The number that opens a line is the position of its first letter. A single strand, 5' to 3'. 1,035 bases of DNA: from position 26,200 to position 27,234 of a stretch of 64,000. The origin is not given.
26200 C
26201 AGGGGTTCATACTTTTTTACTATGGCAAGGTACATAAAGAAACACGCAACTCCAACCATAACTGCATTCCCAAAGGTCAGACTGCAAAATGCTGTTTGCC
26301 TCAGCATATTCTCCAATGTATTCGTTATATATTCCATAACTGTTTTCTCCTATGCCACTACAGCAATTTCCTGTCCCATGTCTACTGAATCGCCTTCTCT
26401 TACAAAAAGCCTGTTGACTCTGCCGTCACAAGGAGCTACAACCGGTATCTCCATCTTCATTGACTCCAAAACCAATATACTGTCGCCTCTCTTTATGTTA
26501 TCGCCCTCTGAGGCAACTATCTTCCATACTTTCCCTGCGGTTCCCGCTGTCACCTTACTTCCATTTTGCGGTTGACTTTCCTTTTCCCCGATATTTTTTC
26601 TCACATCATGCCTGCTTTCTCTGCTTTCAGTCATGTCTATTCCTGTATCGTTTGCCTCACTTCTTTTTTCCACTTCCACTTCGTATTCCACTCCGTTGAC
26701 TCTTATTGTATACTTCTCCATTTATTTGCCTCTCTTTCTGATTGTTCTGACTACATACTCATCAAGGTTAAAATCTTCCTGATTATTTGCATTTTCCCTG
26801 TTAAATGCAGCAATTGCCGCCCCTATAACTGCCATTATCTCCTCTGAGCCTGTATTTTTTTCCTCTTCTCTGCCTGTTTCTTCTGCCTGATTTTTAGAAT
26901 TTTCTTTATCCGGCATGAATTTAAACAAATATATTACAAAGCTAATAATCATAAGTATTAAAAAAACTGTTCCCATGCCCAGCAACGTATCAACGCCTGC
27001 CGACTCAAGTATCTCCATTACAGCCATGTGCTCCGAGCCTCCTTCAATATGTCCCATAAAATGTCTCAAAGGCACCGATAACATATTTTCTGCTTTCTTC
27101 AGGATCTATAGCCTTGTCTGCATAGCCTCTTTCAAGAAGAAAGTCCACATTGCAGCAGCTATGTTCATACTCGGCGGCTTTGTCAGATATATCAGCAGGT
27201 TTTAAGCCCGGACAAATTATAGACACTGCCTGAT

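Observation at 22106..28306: Hybrid Na+-translocating decarboxylase operon with two different carboxyltransferase catalytic subunits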

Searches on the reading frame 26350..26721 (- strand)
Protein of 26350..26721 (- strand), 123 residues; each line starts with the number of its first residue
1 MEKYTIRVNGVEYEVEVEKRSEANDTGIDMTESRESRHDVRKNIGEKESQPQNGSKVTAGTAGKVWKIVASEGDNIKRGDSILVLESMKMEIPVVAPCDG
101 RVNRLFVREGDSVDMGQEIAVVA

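Call 3: search_protein_families(library=pfam, proteins=[window:26350-26721:-])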
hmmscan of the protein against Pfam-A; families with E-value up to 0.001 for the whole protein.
window:26350-26721:- (123 aa): 4 families
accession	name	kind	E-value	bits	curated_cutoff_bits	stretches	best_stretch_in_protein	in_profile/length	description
PF00364.28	Biotin_lipoyl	-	4.4e-17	62.1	22.1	1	57-121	12-72/73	Biotin-requiring enzyme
PF13533.13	Biotin_lipoyl_2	-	2.6e-06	27.5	29.8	0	96-120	5-29/32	Biotin-lipoyl like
PF16576.10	HlyD_D23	-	3.4e-05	23.6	30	0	88-123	105-140/214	Barrel-sandwich domain of CusB or HlyD membrane-fusion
PF13437.12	HlyD_3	-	0.00016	22.8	22.2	0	94-122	2-30/106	HlyD family secretion protein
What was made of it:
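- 26350..26721 (-): Free biotin carboxyl carrier protein of the 1.3S/MmdC/OadD type, 123 aa. It has an N-terminal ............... segment, a charged linker and a biotinyl domain (ESMKME). Call 3: PF00364.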

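Call 4: search_protein_families(library=ncbifam, proteins=[window:26350-26721:-])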
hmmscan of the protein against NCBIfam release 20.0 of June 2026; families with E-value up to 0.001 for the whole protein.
window:26350-26721:- (123 aa): 27 families (the best 25 are shown)
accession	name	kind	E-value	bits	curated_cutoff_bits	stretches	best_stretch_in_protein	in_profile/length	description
NF010643.0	PRK14040.1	subfamily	4.2e-23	81.6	892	1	2-121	480-593/595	oxaloacetate decarboxylase subunit alpha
NF004547.1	PRK05889.1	equivalog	9.4e-22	77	75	1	56-122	4-70/71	biotin/lipoyl-binding carrier protein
NF006079.0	PRK08225.1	equivalog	1.7e-20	72.8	95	1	56-118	3-65/70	acetyl-CoA carboxylase biotin carboxyl carrier protein subunit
NF004173.0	PRK05641.1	equivalog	1.5e-19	71.1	199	1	54-119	84-149/153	putative acetyl-CoA carboxylase biotin carboxyl carrier protein subunit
TIGR01108.1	oadA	equivalog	2e-19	69.5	756.5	1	3-117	474-580/582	sodium-extruding oxaloacetate decarboxylase subunit alpha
NF006761.0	PRK09282.1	domain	5.5e-19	68.1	402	1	2-122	465-589/591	pyruvate carboxylase subunit B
TIGR02712.1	urea_carbox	equivalog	5.6e-19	67.4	1303.85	1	28-122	1106-1200/1201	urea carboxylase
NF009554.0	PRK12999.1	equivalog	9e-16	56.9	965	1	42-121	1065-1144/1147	pyruvate carboxylase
NF005117.0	PRK06549.1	equivalog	2e-14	54.3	159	1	2-119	3-126/130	acetyl-CoA carboxylase biotin carboxyl carrier protein subunit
TIGR01235.1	pyruv_carbox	equivalog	6.9e-14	50.3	1114.45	1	46-120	1066-1140/1143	pyruvate carboxylase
NF047903.1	MmDecMmdC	equivalog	7.8e-11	42.5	200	1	56-122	65-131/132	methylmalonyl-CoA decarboxylase subunit gamma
NF010645.0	PRK14042.1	equivalog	9e-10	37.9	1182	1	55-119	526-590/596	pyruvate carboxylase subunit B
NF005457.0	PRK07051.1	equivalog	3.4e-09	36.7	87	1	71-122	27-78/80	acetyl-CoA carboxylase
NF011457.0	PRK14875.1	equivalog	1.4e-08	34.1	307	1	61-123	16-78/372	acetoin dehydrogenase dihydrolipoyllysine-residue acetyltransferase subunit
NF008814.0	PRK11854.1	equivalog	4.9e-08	31.8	722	1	58-121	114-177/637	pyruvate dehydrogenase complex dihydrolipoyllysine-residue acetyltransferase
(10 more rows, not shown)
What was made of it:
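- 26350..26721 (-): Call 4: residues 2-121 align to positions 480-593 of 595 in the OadA model PRK14040.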

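Call 49: search_solved_structures(query=window:26350-26721:-, show_alignments=3, max_evalue=0.00001)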
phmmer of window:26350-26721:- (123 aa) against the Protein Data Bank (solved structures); distinct sequences matched with E-value up to 0.00001: 40.
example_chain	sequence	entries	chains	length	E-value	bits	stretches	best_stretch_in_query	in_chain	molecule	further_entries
1dcz_A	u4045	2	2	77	6.9e-14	55.4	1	56-119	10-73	TRANSCARBOXYLASE 1.3S SUBUNIT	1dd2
1o78_A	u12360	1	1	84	7.9e-14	55.3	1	55-119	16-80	BIOTIN CARBOXYL CARRIER PROTEIN OF METHYLMALONYL-COA CARBOXYL-TRANSFERASE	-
8usb_c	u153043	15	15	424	7.5e-13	52.1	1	52-119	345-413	26S proteasome non-ATPase regulatory subunit 14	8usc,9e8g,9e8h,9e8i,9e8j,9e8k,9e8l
2d5d_A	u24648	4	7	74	2.2e-12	50.6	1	56-119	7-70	methylmalonyl-CoA decarboxylase gamma chain | 149aa long hypothetical methylmalonyl-CoA decarboxylase gamma chain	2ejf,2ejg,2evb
5gu8_A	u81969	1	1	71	2.3e-12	50.5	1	57-119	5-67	149aa long hypothetical methylmalonyl-CoA decarboxylase gamma chain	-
10bu_A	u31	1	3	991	4.2e-12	49.7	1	55-119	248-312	BAP inserted Hexon protein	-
5gua_A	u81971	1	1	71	5.9e-12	49.2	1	57-119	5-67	149aa long hypothetical methylmalonyl-CoA decarboxylase gamma chain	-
5gu9_A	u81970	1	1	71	6.3e-12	49.1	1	57-119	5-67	149aa long hypothetical methylmalonyl-CoA decarboxylase gamma chain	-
4qsl_H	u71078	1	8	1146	1.4e-11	48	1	50-117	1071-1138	Pyruvate carboxylase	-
4qsk_A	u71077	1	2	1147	1.4e-11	48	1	50-117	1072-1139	Pyruvate carboxylase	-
4qsh_A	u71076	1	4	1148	1.4e-11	48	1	50-117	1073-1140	Pyruvate carboxylase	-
1z6h_A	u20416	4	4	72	1.4e-11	48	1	59-118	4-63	Biotin/Lipoyl Attachment Protein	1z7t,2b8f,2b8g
6roh_A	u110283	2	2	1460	2.9e-10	43.8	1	53-118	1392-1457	Probable phospholipid-transporting ATPase DRS2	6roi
6roj_A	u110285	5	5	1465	3.4e-10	43.6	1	53-117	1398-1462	Probable phospholipid-transporting ATPase DRS2,Oxaloacetate decarboxylase alpha chain | Probable phospholipid-transporting ATPase DRS2,Probable phospholipid-tra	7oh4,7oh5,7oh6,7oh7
30hu_A3a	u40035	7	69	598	2.5e-09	40.8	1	49-121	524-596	Biotin-dependent acyl-coenzyme A carboxylase alpha3 subunit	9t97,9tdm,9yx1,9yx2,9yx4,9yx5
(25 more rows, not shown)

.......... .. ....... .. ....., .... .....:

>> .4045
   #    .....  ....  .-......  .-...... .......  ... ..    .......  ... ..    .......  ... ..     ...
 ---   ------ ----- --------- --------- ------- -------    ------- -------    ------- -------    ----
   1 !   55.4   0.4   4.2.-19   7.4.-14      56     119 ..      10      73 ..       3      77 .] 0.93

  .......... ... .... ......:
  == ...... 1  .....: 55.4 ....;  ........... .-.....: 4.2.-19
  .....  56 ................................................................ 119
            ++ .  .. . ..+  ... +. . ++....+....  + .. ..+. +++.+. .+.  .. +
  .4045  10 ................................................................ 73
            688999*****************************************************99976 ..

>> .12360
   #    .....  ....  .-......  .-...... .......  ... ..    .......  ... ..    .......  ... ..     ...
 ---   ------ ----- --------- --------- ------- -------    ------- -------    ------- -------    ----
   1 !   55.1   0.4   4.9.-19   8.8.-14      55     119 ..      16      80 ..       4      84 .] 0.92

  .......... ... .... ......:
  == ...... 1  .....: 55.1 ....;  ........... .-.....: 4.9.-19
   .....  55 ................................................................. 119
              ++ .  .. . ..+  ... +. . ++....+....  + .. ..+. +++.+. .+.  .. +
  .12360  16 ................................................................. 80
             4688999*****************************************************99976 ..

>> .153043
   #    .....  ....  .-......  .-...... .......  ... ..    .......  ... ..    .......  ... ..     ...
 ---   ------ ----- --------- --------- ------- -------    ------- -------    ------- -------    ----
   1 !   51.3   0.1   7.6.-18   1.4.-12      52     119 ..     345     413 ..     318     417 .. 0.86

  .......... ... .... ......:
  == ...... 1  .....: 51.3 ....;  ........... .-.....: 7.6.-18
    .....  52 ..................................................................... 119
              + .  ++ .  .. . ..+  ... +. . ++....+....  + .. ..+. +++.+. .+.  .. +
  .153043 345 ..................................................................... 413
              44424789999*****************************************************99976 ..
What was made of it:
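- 26350..26721 (-): Call 49: the best solved match is the transcarboxylase 1.3S subunit (1DCZ), followed by MmdC; residues 4-116 align to PycB 497-608.
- On Na+-translocating biotin-dependent decarboxylases (Oad/Mmd/Gcd family): The best solved matches are the 1.3S subunit and MmdC (calls 3, 49).
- On Transcarboxylase (12S/5S/1.3S): 1DCZ is the best hit of the carrier (call 49).
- The carrier equals the C-terminal ~115 aa of OadA or PycB, and its best solved match is the 1.3S subunit (calls 4, 49).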

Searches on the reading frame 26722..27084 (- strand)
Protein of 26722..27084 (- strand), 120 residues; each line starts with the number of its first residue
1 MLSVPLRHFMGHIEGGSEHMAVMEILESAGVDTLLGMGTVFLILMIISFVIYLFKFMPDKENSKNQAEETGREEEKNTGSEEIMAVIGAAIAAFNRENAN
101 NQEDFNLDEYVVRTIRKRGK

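Call 3: search_protein_families(library=pfam, proteins=[window:26722-27084:-])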
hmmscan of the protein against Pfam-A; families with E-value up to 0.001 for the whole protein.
window:26722-27084:- (120 aa): 1 family
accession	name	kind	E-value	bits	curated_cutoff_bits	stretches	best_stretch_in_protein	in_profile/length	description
PF04277.18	OAD_gamma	-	4.8e-16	59.6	27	1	29-94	3-75/76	Oxaloacetate decarboxylase, gamma chain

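Call 4: search_protein_families(library=ncbifam, proteins=[window:26722-27084:-])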
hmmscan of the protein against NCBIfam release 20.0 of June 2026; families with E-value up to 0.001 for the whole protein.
window:26722-27084:- (120 aa): 2 families
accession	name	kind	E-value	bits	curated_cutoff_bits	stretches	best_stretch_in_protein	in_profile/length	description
TIGR01195.1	oadG_fam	subfamily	3.5e-09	37.1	36.05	1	33-97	11-82/84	sodium pump decarboxylases, gamma subunit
NF003004.0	PRK03814.1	equivalog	2.6e-06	27.6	84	1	24-99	6-84/86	oxaloacetate decarboxylase subunit gamma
